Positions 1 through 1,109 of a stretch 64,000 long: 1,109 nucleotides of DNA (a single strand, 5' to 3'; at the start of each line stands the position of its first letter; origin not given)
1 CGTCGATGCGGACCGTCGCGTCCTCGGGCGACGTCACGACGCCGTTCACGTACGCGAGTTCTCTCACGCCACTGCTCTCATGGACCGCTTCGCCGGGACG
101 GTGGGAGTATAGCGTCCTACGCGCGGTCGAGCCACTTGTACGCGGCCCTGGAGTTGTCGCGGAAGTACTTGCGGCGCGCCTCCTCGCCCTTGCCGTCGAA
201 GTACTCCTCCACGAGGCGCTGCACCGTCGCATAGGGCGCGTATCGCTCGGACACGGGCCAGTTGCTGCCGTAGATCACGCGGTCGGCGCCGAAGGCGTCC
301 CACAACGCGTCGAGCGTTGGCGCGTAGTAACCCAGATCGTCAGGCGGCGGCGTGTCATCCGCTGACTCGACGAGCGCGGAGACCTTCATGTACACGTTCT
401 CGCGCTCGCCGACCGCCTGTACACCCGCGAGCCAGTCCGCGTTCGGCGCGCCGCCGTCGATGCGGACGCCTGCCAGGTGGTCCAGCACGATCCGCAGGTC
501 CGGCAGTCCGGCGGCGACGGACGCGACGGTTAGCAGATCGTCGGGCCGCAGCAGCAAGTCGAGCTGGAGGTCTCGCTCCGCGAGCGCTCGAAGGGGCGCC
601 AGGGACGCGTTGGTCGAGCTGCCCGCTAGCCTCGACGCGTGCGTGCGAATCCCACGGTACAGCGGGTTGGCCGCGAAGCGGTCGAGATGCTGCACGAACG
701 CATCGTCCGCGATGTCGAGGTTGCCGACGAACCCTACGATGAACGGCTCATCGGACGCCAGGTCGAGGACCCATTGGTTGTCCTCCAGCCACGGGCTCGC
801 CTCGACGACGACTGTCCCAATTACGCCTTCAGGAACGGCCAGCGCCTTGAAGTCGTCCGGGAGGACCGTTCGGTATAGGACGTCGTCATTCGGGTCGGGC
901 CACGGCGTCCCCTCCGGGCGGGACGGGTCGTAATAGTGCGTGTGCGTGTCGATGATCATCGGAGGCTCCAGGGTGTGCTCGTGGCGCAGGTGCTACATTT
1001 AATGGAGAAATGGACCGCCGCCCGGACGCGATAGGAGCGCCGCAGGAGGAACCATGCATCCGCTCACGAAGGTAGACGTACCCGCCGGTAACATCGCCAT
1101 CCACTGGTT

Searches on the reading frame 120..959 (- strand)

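Call 49: search_protein_families(library=padloc, alignment_id=A2, max_evalue=0.00001)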
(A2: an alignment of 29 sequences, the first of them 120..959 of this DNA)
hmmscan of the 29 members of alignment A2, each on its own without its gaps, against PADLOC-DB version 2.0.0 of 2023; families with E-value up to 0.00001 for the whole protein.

A. member 1, window:120-959:- (280 aa): 0 families

B. families by the number of members that match (of 29 scanned): 1 family
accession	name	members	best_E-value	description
PDLC03839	LeoA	1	1.2e-06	-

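Call 50: search_protein_families(library=pfam, alignment_id=A2, max_evalue=0.00001)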
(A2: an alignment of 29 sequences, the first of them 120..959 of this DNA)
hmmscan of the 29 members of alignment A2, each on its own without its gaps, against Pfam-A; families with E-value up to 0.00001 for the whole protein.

A. member 1, window:120-959:- (280 aa): 1 family
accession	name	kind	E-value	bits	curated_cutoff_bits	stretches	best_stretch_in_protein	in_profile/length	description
PF04909.20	Amidohydro_2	-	4.5e-39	135.4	26.4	1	3-275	1-288/289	Amidohydrolase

B. families by the number of members that match (of 29 scanned): 44 families (the first 25 are shown)
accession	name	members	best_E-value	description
PF01041.23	DegT_DnrJ_EryC1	1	5.2e-74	DegT/DnrJ/EryC1/StrS aminotransferase family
PF00206.25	Lyase_1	1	5.6e-58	Lyase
PF00215.30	OMPdecase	1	3.1e-57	Orotidine 5'-phosphate decarboxylase / HUMPS family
PF06439.18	3keto-disac_hyd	1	1.7e-40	3-keto-disaccharide hydrolase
PF00251.26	Glyco_hydro_32N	1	6.1e-40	Glycosyl hydrolases family 32 N-terminal domain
PF09210.16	BE_C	1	9.2e-40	1,4-alpha-glucan branching enzyme, C-terminal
PF00483.29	NTP_transferase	1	2.3e-39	Nucleotidyl transferase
PF11987.13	IF-2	1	3e-39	Translation-initiation factor 2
PF04909.20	Amidohydro_2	1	4.5e-39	Amidohydrolase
PF03065.20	Glyco_hydro_57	1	1e-34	Glycosyl hydrolase family 57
PF00009.33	GTP_EFTU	1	1.6e-32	Elongation factor Tu GTP binding domain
PF08529.16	NusA_N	1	3.7e-31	NusA N-terminal domain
PF01694.28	Rhomboid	1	6.1e-31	Rhomboid domain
PF13184.12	KH_5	1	5.7e-29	NusA-like KH domain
PF22042.2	EF-G_D2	1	1.6e-27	Elongation factor G domain 2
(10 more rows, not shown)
